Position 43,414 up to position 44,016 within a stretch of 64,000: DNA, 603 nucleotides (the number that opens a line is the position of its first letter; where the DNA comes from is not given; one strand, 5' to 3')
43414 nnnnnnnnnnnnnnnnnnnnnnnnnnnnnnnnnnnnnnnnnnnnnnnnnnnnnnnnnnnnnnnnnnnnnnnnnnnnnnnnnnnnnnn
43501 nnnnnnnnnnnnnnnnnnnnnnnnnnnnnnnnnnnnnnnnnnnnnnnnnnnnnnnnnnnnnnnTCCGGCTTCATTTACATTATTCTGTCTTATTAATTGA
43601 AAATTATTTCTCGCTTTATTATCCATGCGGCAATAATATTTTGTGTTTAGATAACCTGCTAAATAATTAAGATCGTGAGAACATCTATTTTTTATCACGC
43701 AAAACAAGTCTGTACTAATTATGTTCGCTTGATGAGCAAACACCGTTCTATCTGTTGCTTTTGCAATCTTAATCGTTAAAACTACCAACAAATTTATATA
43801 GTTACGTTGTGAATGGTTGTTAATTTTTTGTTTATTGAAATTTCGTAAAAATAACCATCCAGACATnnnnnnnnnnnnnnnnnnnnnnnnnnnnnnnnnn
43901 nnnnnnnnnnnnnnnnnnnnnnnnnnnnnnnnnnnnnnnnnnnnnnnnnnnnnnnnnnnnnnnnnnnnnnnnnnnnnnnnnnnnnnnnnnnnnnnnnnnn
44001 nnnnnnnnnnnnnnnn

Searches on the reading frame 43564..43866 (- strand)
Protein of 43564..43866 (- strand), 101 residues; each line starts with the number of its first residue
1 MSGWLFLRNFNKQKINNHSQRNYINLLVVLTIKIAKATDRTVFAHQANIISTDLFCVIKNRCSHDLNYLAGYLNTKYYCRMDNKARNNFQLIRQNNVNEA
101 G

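Call 62: search_protein_families(library=pfam, proteins=[window:43564-43866:-], max_evalue=0.01)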
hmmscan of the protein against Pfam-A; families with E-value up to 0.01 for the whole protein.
window:43564-43866:- (101 aa): 1 family
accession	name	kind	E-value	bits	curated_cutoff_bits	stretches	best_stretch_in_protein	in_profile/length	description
PF12950.13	TaqI_C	-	0.0073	17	26.5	1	9-80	22-96/118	TaqI-like C-terminal specificity domain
